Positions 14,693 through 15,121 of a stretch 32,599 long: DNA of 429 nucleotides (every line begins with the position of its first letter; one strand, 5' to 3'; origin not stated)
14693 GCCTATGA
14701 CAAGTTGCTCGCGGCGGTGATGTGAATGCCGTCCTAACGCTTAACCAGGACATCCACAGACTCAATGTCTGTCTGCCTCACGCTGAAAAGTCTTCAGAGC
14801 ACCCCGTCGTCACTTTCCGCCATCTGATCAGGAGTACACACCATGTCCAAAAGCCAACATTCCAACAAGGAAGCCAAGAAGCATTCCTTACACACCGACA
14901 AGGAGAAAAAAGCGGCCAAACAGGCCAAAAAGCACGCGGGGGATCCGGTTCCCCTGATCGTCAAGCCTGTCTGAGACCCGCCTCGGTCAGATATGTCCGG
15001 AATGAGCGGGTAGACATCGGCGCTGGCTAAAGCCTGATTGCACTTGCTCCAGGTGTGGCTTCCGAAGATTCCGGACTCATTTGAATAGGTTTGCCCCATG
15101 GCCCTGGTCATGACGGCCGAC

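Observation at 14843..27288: Unannotated pair of paralogous 43-aa lysine-rich proteins bracketing the 12-kb glucan-synthase block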

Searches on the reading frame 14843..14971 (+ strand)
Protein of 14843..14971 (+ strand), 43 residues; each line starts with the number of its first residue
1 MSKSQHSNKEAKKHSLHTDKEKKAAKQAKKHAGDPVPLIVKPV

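Call 8: search_protein_families(library=pfam, proteins=[window:14843-14971:+], max_evalue=10)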
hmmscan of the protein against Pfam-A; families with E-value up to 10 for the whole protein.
seq(43 aa): 1 family
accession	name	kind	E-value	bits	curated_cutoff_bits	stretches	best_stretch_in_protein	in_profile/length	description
PF20172.3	DUF6538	-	0.18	12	27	1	6-30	22-46/60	Domain of unknown function (DUF6538)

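Call 9: search_protein_families(library=ncbifam, proteins=[window:14843-14971:+], max_evalue=10)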
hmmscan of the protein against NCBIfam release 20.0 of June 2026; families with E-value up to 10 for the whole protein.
seq(43 aa): 0 families

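Call 10: find_homologous_proteins(query=window:14843-14971:+, max_evalue=0.01)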
Query seq(43 aa) (43 aa): 92 proteins with E <= 0.01 among 96 candidates.
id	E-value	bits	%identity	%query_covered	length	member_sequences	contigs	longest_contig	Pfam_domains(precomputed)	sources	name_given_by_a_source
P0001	5.2e-18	80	98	100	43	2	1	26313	-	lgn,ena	-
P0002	1.1e-13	67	88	95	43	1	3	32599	-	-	-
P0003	2.6e-12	63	88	93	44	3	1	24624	-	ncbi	-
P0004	7.4e-12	61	83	95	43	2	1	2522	-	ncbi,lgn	-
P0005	1.9e-11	60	83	98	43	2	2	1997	-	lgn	-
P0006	2.9e-11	60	85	95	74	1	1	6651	-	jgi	jgi:hypothetical protein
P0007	3.7e-11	59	79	98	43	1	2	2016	-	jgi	jgi:hypothetical protein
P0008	4.4e-11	59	83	95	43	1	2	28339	-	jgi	jgi:hypothetical protein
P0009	5.3e-11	59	79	100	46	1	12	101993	-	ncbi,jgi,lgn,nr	ncbi:MAG: hypothetical protein P4L70_07380 [Parasulfuritortus sp.]|jgi:hypothetical protein|nr:hypot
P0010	5.5e-11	59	83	95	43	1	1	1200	-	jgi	jgi:hypothetical protein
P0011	9.1e-11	58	85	93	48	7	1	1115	-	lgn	-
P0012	1.1e-10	58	80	95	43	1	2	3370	-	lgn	-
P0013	1.1e-10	58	83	95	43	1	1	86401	-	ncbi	-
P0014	1.2e-10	58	74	100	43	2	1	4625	-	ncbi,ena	-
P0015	1.2e-10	58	80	95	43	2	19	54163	-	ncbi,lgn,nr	ncbi:MAG: hypothetical protein PHS77_00785 [Gallionellaceae bacterium]|nr:hypothetical protein [Gall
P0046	7.3e-9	52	76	95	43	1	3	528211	-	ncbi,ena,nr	ncbi:MAG: hypothetical protein PHR30_01140 [Gallionellaceae bacterium]|nr:hypothetical protein [Gall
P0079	2.9e-6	44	68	93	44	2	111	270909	-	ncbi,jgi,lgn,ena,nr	ncbi:MAG: hypothetical protein R3E46_02380 [Sedimenticolaceae bacterium]|nr:hypothetical protein [Ga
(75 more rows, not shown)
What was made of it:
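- Checked: This is far beyond chance: family hits reach E = 1e-18 against 5.8 billion proteins (call 10).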

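Call 14: find_encoding_contigs(protein=P0046, flank=6000, max_places=3)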
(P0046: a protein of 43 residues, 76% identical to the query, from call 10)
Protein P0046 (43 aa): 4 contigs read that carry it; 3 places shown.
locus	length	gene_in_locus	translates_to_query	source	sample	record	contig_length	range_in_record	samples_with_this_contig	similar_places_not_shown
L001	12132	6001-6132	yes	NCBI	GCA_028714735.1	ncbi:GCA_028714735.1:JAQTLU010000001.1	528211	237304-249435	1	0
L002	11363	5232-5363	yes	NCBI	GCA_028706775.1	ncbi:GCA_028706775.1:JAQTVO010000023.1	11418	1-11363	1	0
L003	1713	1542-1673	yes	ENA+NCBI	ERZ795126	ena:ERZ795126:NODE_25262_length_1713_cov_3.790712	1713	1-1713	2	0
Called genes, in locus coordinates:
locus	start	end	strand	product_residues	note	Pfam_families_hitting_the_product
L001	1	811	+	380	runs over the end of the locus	PF25917:BSH_RND, PF25919:BSH_CusB (weak), PF25973:BSH_CzcB (weak), PF25885:HH_EMRA, PF25963:Beta-barrel_AAEA (faint)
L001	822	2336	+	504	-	PF00083:Sugar_tr (weak), PF06609:TRI12, PF07690:MFS_1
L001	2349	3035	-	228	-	PF00027:cNMP_binding, PF13545:HTH_Crp_2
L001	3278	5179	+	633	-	PF13675:PilJ, PF00672:HAMP, PF07730:HisKA_3, PF02518:HATPase_c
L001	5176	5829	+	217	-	PF00072:Response_reg, PF00196:GerE, PF08281:Sigma70_r4_2 (weak)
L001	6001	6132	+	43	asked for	-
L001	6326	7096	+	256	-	PF00994:MoCF_biosynth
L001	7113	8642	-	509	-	PF04293:SpoVR, PF24755:SpoVR_C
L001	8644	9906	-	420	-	PF04285:DUF444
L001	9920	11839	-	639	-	PF08298:AAA_PrkA, PF06798:PrkA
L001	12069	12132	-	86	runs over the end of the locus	PF03083:MtN3_slv (weak), PF04193:PQ-loop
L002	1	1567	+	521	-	PF00083:Sugar_tr (weak), PF06609:TRI12, PF07690:MFS_1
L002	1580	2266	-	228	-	PF00027:cNMP_binding, PF13545:HTH_Crp_2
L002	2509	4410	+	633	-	PF13675:PilJ, PF00672:HAMP, PF07730:HisKA_3, PF02518:HATPase_c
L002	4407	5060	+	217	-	PF00072:Response_reg, PF00196:GerE, PF08281:Sigma70_r4_2 (weak)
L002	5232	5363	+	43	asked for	-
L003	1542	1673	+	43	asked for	-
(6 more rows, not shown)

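Call 15: find_encoding_contigs(protein=P0079, flank=6000, max_places=4)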
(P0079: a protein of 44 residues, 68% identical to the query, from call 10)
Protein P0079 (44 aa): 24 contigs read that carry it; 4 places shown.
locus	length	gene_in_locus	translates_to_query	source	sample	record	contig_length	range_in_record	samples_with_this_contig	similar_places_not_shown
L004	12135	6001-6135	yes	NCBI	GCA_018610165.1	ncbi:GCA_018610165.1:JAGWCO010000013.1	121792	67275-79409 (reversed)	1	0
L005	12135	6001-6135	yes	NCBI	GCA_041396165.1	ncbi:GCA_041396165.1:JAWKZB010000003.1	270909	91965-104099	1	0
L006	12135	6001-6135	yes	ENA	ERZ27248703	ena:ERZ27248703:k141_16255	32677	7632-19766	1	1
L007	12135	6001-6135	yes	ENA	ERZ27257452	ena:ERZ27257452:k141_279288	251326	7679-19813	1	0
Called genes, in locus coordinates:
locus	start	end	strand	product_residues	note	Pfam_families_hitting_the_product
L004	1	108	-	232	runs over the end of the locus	PF03886:ABC_trans_aux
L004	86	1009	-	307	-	PF02470:MlaD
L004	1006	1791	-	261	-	PF00005:ABC_tran, PF13304:AAA_21 (weak)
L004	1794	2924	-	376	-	PF13466:STAS_2, PF02405:MlaE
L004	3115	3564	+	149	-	-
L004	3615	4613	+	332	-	-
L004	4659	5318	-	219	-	PF01895:PhoU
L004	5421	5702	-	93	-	-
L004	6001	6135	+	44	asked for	-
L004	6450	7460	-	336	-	PF09335:VTT_dom, PF00581:Rhodanese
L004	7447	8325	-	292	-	PF04116:FA_hydroxylase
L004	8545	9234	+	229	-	PF12840:HTH_20, PF25212:HVO_A0114 (weak), PF01022:HTH_5, PF12802:MarR_2 (weak), PF00581:Rhodanese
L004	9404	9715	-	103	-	PF07726:AAA_3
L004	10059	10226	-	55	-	-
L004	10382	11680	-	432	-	PF01266:DAO (faint), PF07992:Pyr_redox_2, PF13450:NAD_binding_8 (weak), PF21706:FCSD_central, PF09242:FCSD-flav_bind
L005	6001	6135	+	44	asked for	-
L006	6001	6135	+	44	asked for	-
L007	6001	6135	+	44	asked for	-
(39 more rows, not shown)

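Call 16: find_encoding_contigs(protein=P0009, flank=6000, max_places=3)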
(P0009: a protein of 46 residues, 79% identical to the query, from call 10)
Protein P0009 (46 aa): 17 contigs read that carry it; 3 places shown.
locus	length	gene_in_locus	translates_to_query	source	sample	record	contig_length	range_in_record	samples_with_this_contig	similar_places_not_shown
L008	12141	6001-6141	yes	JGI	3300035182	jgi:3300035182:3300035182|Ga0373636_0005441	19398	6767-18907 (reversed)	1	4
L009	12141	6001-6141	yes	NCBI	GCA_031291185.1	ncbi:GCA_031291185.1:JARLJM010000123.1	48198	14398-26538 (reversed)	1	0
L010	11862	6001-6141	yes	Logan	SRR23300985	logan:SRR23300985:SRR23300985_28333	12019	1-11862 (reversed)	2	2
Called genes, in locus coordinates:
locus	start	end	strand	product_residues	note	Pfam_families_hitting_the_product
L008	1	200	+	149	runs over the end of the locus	PF02635:DsrE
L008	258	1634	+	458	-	PF07396:Porin_O_P (faint)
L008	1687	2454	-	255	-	PF00994:MoCF_biosynth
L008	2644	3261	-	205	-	PF00072:Response_reg, PF06490:FleQ, PF08281:Sigma70_r4_2 (weak), PF00196:GerE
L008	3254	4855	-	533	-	PF05231:MASE1, PF00512:HisKA, PF02518:HATPase_c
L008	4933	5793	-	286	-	PF08379:Bact_transglu_N, PF01841:Transglut_core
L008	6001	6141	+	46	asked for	-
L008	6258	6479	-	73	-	-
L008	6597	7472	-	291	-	PF13610:DDE_Tnp_IS240 (weak)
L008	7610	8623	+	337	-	PF10546:P63C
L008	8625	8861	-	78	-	-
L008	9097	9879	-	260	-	PF01476:LysM (weak), PF13432:TPR_16 (faint)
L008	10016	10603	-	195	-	PF13432:TPR_16, PF14559:TPR_19 (faint)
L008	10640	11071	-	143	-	-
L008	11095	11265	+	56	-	-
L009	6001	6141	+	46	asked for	-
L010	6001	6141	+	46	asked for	-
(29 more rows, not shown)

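Call 18: search_solved_structures(query=A1, max_evalue=10, show_alignments=3)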
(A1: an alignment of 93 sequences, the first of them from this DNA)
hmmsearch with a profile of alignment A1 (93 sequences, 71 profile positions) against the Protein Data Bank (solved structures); distinct sequences matched with E-value up to 10: 3.
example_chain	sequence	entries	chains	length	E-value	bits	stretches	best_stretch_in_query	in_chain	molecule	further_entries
6r5q_G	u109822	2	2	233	0.038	16.9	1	18-50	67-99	eL8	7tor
4hi7_A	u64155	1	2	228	0.37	13.8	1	19-41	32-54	GI20122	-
6ka4_A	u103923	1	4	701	1.1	12.3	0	34-57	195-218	F22L4.1 protein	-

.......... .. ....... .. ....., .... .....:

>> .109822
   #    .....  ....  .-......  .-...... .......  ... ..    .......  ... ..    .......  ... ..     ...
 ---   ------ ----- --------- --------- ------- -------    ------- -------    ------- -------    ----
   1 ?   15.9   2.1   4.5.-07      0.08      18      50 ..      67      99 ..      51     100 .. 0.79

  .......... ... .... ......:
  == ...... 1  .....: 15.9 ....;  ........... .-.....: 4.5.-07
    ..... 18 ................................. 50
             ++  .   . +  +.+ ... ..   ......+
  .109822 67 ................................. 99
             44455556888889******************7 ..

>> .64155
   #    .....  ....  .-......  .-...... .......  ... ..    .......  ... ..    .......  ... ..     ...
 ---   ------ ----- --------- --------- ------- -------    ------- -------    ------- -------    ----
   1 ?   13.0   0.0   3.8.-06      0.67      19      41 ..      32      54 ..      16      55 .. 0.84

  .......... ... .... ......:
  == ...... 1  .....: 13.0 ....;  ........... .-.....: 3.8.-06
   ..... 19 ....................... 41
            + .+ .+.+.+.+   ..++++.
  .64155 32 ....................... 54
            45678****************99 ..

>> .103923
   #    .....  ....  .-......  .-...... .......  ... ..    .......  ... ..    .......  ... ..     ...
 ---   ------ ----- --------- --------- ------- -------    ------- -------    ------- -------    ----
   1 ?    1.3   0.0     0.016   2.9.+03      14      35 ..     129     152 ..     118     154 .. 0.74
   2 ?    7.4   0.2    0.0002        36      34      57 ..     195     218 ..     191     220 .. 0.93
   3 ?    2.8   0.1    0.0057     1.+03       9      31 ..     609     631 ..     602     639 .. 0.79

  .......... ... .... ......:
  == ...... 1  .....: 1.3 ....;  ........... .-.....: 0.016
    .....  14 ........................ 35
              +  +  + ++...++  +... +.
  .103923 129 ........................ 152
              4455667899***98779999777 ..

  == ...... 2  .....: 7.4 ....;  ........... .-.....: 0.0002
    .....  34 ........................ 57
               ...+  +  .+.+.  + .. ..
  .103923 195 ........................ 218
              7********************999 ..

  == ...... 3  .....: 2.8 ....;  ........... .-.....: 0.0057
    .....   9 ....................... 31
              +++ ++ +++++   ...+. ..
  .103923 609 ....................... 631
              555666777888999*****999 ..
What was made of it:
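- On Sra / RpsV stationary-phase ribosome-associated protein: No PDB ribosome chain matched (call 18).
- Tried and rejected: A PDB profile search gave only a low-complexity eL8 stretch at E = 0.04 (call 18).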

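Call 19: search_protein_families(library=pfam, alignment_id=A1, max_evalue=1)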
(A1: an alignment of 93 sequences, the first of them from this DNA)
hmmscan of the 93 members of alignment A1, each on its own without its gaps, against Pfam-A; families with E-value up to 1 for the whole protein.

A. member 1, seq(43 aa): 1 family
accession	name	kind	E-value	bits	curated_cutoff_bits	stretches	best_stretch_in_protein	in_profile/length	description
PF20172.3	DUF6538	-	0.18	12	27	1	6-30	22-46/60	Domain of unknown function (DUF6538)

B. families by the number of members that match (of 93 scanned): 6 families
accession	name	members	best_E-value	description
PF19026.7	UBA_HYPK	4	0.049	HYPK UBA domain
PF20172.3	DUF6538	3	0.077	Domain of unknown function (DUF6538)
PF00140.25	Sigma70_r1_2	2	0.14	Sigma-70 factor, region 1.2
PF08186.16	Wound_ind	2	0.26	Wound-inducible basic protein family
PF18921.5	Cyanophycin_syn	1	0.086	Cyanophycin synthase-like N-terminal domain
PF03470.19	zf-XS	1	0.24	XS zinc finger domain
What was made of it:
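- On Sra / RpsV stationary-phase ribosome-associated protein: No Pfam or NCBIfam hit for the two proteins or for any of 93 members (calls 8, 9, 19).
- On CsbD, KGG (YciG) and DUF883 general stress protein families: Calls 8 and 19.
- Closest known: Sra. Different: No detectable sequence similarity (Pfam and PDB profile searches negative; calls 8, 18, 19).
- Closest known: Small general-stress proteins found in stress islands. Different: None of those Pfam families matches any of 93 members (call 19).
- The best PDB profile hit is a low-complexity stretch of eL8 at E = 0.04 (call 18); Pfam gives nothing (calls 8, 19).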

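Call 20: find_related_loci(query=A1, collection=genome_contigs, flank=4000)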
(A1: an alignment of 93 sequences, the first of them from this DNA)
Query A1 (43 aa) in genome_contigs; peptide patterns used: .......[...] (x = any residue, [..] = any of these).
599 stretches matched a pattern (row limit reached: there are more); 30 encode a relative of the query (tblastn E <= 1e-3); 30 distinct loci.
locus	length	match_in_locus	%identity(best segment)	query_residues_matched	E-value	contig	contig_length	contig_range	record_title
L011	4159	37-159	83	1-41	2e-16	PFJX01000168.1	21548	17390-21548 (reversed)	MAG: Hydrogenophilales bacterium CG_4_10_14_3_um_filter_63_21 CG_4_10_14_3_um_filter_scaffold_1252_c, whole genome shotg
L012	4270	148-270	78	1-41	8e-16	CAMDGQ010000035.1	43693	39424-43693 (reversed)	MAG: Tepidiphilus sp. J10 isolate MiH-14oct19-223 genome assembly, contig: MiH-14oct19-C1414, whole genome shotgun seque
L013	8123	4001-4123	76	1-41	3e-14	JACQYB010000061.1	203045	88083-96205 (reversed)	MAG: Betaproteobacteria bacterium isolate NC_groundwater_1530_Pr4_S-0.65um_68_11 SR1-18-Sp65_coassembly_scaffold_310131,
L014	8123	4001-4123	71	1-41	1e-13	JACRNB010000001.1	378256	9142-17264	MAG: Betaproteobacteria bacterium isolate NC_groundwater_1923_Pr3_S-0.2um_65_7 scaffold_113926, whole genome shotgun seq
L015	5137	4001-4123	68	1-41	7e-13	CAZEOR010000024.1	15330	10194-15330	MAG TPA_asm: uncultured Thiobacillus sp. isolate binchicken_co14_248 genome assembly, contig: NODE_4731_length_15330_cov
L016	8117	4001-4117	72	1-39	1e-12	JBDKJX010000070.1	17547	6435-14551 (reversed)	MAG: Pseudomonadota bacterium isolate gunnisonriver_2019_sw_WHONDRS-S19S_0062_A_bin.16 scaffold_0000467, whole genome sh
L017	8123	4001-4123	68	1-41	2e-12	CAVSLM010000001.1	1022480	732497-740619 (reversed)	MAG: uncultured Gammaproteobacteria bacterium isolate MFD04944.bin.2.113 genome assembly, contig: contig_19428, whole ge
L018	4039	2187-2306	70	1-40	2e-12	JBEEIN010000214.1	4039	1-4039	MAG: Pseudomonadota bacterium isolate blueriver_2019_sw_WHONDRS-S19S_0024_B_bin.40 scaffold_1119287, whole genome shotgu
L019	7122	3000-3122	71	1-41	1e-11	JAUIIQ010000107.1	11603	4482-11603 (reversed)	MAG: Gammaproteobacteria bacterium isolate Co_bin.268 NODE_30869_length_11603_cov_1.534681, whole genome shotgun sequenc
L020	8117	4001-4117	67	1-39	3e-11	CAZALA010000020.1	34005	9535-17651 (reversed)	MAG TPA_asm: uncultured Propionivibrio sp. isolate SRP302447_co2_265 genome assembly, contig: NODE_3527_length_34005_cov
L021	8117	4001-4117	67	1-39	3e-11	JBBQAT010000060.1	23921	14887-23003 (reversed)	MAG: Burkholderiales bacterium isolate Co_metawrap_1439 Cmw_1439_k141_2147328_length_23921_cov_12.9980, whole genome sho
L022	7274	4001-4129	63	1-43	3e-11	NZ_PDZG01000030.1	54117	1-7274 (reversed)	Iodobacter sp. BJB302 NODE_30_length_54117_cov_34.809872, whole genome shotgun sequence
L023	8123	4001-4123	63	1-41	5e-11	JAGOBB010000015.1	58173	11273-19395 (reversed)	MAG: Azonexus sp. isolate Go_SlAct_bin_248 Go_SlAct_1545_length_58173_cov_18.958137, whole genome shotgun sequence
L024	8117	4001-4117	67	1-39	5e-11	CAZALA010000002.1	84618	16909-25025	MAG TPA_asm: uncultured Propionivibrio sp. isolate SRP302447_co2_265 genome assembly, contig: NODE_892_length_84618_cov_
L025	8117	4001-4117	64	1-39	5e-11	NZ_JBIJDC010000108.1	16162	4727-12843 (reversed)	MAG: Zoogloea sp. isolate ME2006-08-22D15_3300044611_group2_bin171 Rohwer_bin2376_scaffold_3404_c1, whole genome shotgun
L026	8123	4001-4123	61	1-41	9e-10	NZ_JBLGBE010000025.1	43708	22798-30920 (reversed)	MAG: Congregibacter sp. isolate 3300053771_131 Ga0535648_0000589, whole genome shotgun sequence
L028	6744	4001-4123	76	1-41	7e-8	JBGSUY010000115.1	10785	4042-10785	MAG: Chromatiaceae bacterium isolate JTS-AC444 k141_3454121, whole genome shotgun sequence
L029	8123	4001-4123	80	1-41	4e-8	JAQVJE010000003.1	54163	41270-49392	MAG: Gallionellaceae bacterium isolate STE_56 NODE_1011_length_54163_cov_30.391147_Sandtown_E, whole genome shotgun sequ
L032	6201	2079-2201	73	1-41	2e-6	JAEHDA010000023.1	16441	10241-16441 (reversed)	MAG: Rhodocyclaceae bacterium isolate EFPC_121 k127_752111, whole genome shotgun sequence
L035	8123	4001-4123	54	1-41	3e-5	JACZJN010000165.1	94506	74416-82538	MAG: Bacteroidetes bacterium isolate MAG20 bacteria_1_contig_1137068, whole genome shotgun sequence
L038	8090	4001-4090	67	1-30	4e-5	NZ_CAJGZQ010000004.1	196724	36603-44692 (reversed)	Psychrobacter immobilis isolate Psychrobacter immobilis 1617, whole genome shotgun sequence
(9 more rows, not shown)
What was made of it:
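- Closest known: Sra. Different: The taxonomic range differs (mainly Betaproteobacteria and sulfur-oxidising Gammaproteobacteria; call 20).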

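Call 23: search_protein_representatives(alignment_id=A1)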
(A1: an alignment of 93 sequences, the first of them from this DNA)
Query: 93 sequences, 71 profile positions. Proteins with E-value up to 0.001 (for the whole library): 897; up to 1e-10: 100; up to 1e-30: 0. The best 150 are listed.
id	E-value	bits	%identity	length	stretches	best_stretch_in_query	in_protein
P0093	1.2e-21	92.3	-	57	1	18-65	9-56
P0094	2.1e-21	91.5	-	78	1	16-65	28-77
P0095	2.0e-20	88.3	-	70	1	17-65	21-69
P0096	4.2e-20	87.3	-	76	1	13-65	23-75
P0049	5.2e-20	87.0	-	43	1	24-65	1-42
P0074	8.4e-20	86.4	-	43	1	24-66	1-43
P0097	2.3e-19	85.0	-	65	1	5-66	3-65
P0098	2.4e-19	84.9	-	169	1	14-64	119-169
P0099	7.2e-19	83.4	-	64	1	24-66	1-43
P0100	4.9e-17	77.5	-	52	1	20-62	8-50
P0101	7.8e-17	76.9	-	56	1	17-62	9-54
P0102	8.4e-17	76.8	-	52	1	21-63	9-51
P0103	8.6e-17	76.7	-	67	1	12-65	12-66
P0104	1.9e-16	75.6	-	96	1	16-63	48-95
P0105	2.2e-16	75.4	-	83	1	11-63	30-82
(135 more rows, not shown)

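Call 28: find_encoding_contigs(protein=P0001, flank=10000, max_places=3)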
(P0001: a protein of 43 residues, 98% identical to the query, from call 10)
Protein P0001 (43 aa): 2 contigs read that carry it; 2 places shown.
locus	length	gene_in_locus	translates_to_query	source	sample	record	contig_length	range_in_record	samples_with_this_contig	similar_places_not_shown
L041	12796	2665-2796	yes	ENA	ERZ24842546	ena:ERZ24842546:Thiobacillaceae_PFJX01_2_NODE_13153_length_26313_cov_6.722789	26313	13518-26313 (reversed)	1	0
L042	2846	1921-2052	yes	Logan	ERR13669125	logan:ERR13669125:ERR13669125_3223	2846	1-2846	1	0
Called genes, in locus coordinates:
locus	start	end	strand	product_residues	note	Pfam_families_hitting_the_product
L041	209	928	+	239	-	PF00027:cNMP_binding (weak), PF13545:HTH_Crp_2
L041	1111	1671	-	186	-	PF06210:DUF1003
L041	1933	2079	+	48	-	PF18919:DUF5670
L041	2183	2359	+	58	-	-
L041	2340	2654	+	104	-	PF05957:DUF883, PF19029:DUF883_C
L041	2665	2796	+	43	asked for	-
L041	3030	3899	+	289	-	PF20181:DUF6544, PF21900:DUF6920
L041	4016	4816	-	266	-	PF26363:Phospholipase-like (weak), PF01764:Lipase_3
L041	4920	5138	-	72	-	-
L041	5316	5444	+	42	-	-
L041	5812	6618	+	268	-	PF02167:Cytochrom_C1 (faint), PF13442:Cytochrome_CBB3, PF00034:Cytochrom_C, PF13442:Cytochrome_CBB3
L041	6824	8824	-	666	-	PF00580:UvrD-helicase, PF13245:AAA_19, PF13604:AAA_30 (faint), PF01443:Viral_helicase1 (faint), PF13361:UvrD_C, PF13538:UvrD_C_2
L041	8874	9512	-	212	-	PF13442:Cytochrome_CBB3, PF00034:Cytochrom_C, PF13442:Cytochrome_CBB3 (weak)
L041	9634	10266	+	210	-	PF03193:RsgA_GTPase (faint), PF01926:MMR_HSR1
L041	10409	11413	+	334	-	PF00490:ALAD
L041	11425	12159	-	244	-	PF07317:PilZN, PF07238:PilZ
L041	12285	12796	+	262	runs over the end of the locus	PF21926:FeeM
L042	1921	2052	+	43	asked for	-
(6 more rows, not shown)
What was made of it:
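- DUF883 lies directly upstream of copy 1's ortholog (call 28). Copy 1 and its ortholog sit with DUF883 (call 28).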

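Call 33: find_related_loci(query=A1, collection=metagenome_contigs, flank=5000)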
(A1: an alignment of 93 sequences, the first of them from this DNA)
Query A1 (43 aa) in metagenome_contigs; peptide patterns used: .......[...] (x = any residue, [..] = any of these).
600 stretches matched a pattern (row limit reached: there are more); 34 encode a relative of the query (tblastn E <= 1e-3); 34 distinct loci.
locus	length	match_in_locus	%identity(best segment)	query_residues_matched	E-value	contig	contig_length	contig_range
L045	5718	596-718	85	1-41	2e-17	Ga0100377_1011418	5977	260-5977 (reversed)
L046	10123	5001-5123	80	1-41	7e-16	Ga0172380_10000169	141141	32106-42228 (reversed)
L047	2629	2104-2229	74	1-42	1e-15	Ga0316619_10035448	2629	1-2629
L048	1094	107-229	73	1-41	2e-15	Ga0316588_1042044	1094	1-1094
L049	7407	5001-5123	76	1-41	7e-15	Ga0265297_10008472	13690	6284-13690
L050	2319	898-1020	73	1-41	8e-15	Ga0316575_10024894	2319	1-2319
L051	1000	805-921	77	1-39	4e-14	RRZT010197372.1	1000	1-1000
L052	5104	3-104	79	8-41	3e-12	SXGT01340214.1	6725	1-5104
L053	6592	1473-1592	68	1-40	7e-12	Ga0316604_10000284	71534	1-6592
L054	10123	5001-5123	71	1-41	1e-11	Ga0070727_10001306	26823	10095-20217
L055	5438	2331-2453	66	1-41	1e-11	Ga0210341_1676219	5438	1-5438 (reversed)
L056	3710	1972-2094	66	1-41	1e-11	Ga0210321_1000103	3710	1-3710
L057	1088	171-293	54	1-41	6e-10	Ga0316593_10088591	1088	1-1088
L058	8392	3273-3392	63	1-39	3e-9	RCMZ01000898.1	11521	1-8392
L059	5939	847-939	71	1-31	1e-7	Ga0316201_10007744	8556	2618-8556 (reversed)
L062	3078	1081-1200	78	1-40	2e-6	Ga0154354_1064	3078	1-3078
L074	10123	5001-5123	66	1-41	3e-5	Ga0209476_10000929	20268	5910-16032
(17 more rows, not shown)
